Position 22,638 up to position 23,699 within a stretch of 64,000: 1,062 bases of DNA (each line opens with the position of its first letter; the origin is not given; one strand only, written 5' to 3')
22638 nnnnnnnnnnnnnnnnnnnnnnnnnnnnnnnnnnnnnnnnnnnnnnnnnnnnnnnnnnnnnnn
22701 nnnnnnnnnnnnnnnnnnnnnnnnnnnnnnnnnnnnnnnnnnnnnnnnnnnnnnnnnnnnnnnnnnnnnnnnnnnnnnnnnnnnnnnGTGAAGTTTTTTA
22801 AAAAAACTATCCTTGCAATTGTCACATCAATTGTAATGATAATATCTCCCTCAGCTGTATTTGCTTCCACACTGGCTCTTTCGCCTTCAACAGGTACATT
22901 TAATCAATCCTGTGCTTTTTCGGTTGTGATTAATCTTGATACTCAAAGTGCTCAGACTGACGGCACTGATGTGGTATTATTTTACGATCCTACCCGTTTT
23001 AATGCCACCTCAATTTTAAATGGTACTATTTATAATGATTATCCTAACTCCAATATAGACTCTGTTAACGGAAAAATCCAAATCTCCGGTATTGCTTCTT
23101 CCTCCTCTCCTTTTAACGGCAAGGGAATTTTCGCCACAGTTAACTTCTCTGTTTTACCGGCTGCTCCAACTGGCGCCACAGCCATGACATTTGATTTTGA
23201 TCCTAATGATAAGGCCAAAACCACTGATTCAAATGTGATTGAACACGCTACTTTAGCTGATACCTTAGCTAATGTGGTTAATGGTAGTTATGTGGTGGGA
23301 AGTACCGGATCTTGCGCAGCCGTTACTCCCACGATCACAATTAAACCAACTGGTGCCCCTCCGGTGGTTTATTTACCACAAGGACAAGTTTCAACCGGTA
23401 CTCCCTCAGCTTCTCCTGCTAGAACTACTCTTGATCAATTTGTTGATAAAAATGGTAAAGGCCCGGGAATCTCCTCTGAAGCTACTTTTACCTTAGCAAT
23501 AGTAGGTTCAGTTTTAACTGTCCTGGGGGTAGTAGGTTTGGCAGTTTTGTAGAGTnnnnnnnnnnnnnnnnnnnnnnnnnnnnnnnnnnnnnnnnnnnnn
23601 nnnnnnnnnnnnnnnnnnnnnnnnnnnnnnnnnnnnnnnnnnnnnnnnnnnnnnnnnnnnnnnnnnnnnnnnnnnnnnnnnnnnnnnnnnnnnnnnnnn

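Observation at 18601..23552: Complete cohesin-dockerin pair encoded in cis: a giant Cys-rich FN3/PKD adhesin with a C-terminal dockerin plus two membrane-anchored cohesins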

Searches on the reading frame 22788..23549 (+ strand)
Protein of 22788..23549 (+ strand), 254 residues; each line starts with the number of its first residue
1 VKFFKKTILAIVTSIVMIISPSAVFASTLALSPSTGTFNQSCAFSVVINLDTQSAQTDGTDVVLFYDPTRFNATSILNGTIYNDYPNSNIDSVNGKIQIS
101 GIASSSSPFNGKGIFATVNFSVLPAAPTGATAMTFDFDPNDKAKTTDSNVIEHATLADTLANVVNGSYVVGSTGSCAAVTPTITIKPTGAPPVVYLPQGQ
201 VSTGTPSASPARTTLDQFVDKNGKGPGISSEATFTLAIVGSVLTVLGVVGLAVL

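Call 3: search_protein_families(library=pfam, proteins=[window:22788-23549:+], max_evalue=1)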
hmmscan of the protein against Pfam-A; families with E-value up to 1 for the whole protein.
window:22788-23549:+ (254 aa): 1 family
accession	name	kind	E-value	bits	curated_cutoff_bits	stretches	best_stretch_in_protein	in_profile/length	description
PF00963.24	Cohesin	-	1.9e-08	35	24.1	1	44-142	16-121/139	Cohesin domain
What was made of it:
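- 22788..23552 (+): Cohesin 2 (254 aa): signal peptide (aa 1-27), cohesin (aa about 28-172), S/T/P stalk (aa 173-230), and a C-terminal TM helix (aa 231-254) with no basic tail. Pfam 35.0 bits (call 3).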

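Call 4: search_protein_families(library=ncbifam, proteins=[window:22788-23549:+], max_evalue=1)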
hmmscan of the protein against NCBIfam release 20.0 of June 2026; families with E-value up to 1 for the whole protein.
window:22788-23549:+ (254 aa): 0 families

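Call 24: find_encoding_contigs(protein=window:22788-23549:+, flank=2000, max_places=4)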
Protein window:22788-23549:+ (254 aa): no gene with exactly this product is on record in the collection.

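Call 25: find_encoding_contigs(protein=window:22788-23549:+, flank=10000, max_places=4)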
Protein seq(254 aa) (254 aa): no gene with exactly this product is on record in the collection.

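Call 35: find_related_loci(query=A3, collection=genome_contigs, flank=8000)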
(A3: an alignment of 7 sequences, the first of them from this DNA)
Query A3 (254 aa) in genome_contigs; peptide patterns used: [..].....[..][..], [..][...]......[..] (x = any residue, [..] = any of these).
145 stretches matched a pattern; 53 encode a relative of the query (tblastn E <= 1e-3); 53 distinct loci.
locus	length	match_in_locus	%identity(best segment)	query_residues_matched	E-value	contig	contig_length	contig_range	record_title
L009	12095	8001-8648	61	21-248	4e-86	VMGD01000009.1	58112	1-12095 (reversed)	MAG: Microgenomates group bacterium Gr01-1014_7 G01um10147_scaffold_213, whole genome shotgun sequence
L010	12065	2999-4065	57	1-245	2e-76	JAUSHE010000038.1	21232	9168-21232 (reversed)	MAG: Candidatus Daviesbacteria bacterium isolate E14_metabat.bin.170_sub E14_k141_1053213, whole genome shotgun sequence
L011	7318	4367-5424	53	1-244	3e-74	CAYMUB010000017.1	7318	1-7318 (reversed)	MAG TPA_asm: uncultured Gammaproteobacteria bacterium isolate binchicken_co203_488 genome assembly, contig: k141_4005034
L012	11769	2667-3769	55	4-245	4e-73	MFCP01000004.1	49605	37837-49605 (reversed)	MAG: Candidatus Daviesbacteria bacterium RIFCSPHIGHO2_01_FULL_40_11 rifcsphigho2_01_scaffold_1190, whole genome shotgun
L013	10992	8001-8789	50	6-254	2e-70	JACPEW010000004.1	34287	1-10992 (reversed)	MAG: Candidatus Daviesbacteria bacterium isolate NC_groundwater_345_Ag_B-0.1um_36_18 GD18-4_B1_scaffold_131718, whole ge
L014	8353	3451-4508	54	20-245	6e-70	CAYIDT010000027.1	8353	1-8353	MAG TPA_asm: uncultured Gammaproteobacteria bacterium isolate ERP119705_co1_249 genome assembly, contig: NODE_12816_leng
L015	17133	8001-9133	55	20-245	4e-67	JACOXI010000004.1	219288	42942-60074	MAG: Candidatus Daviesbacteria bacterium isolate NC_groundwater_149_Ag_S-0.1um_39_14 S4_GD2017_2_S1_scaffold_23, whole g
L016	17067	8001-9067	50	3-245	4e-67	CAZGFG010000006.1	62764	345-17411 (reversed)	MAG TPA_asm: uncultured Gammaproteobacteria bacterium isolate binchicken_co125_1135 genome assembly, contig: NODE_969_le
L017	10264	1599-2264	53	20-251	8e-67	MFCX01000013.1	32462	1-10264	MAG: Candidatus Daviesbacteria bacterium RIFCSPHIGHO2_02_FULL_39_12 rifcsphigho2_02_scaffold_1710, whole genome shotgun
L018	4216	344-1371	51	4-245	7e-67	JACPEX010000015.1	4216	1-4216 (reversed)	MAG: Candidatus Daviesbacteria bacterium isolate NC_groundwater_346_Ag_B-0.1um_38_13 GD18-4_B1_scaffold_353961, whole ge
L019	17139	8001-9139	51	16-245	3e-66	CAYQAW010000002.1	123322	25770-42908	MAG TPA_asm: uncultured Gammaproteobacteria bacterium isolate binchicken_co251_588 genome assembly, contig: NODE_239_len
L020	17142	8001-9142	52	20-245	6e-65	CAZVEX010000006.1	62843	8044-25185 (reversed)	MAG TPA_asm: uncultured Gammaproteobacteria bacterium isolate binchicken_co38_210 genome assembly, contig: NODE_1112_len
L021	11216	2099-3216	48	6-248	3e-64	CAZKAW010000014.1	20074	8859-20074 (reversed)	MAG TPA_asm: uncultured Gammaproteobacteria bacterium isolate binchicken_co38_470 genome assembly, contig: NODE_5628_len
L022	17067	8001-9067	54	21-245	1e-63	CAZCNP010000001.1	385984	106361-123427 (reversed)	MAG TPA_asm: uncultured Gammaproteobacteria bacterium isolate binchicken_co38_1123 genome assembly, contig: NODE_59_leng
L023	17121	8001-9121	51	22-245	6e-63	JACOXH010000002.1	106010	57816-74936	MAG: Candidatus Daviesbacteria bacterium isolate NC_groundwater_148_Ag_S-0.1um_39_10 S4_GD2017_2_S1_scaffold_80, whole g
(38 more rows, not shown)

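Call 94: search_solved_structures(query=A3, max_evalue=0.1)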
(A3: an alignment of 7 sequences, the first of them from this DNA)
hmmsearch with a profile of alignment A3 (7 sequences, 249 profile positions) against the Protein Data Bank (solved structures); distinct sequences matched with E-value up to 0.1: 4.
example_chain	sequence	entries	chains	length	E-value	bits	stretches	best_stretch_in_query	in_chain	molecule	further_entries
4ums_A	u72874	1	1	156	0.0016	21.2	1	55-133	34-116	CELLULOSOMAL ANCHORING SCAFFOLDIN B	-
6kg8_A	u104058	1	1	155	0.0052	19.6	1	21-133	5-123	Probably cellulosomal scaffolding protein, secreted cellulose-binding and cohesin domain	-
6kgc_A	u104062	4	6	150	0.0057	19.5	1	25-133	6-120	Probably cellulosomal scaffolding protein, secreted cellulose-binding and cohesin domain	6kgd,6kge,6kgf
7urp_A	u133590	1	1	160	0.022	17.5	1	24-88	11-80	Ribonucleases G and E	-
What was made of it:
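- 22788..23552 (+): The PDB profile search hits type I cohesins 4ums at 1.6e-3 and 6kg8 at 5e-3 (call 94).
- On Type II cohesin / X-dockerin pair: The best matches of cohesin 2 are type I cohesins, and weak (call 94).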
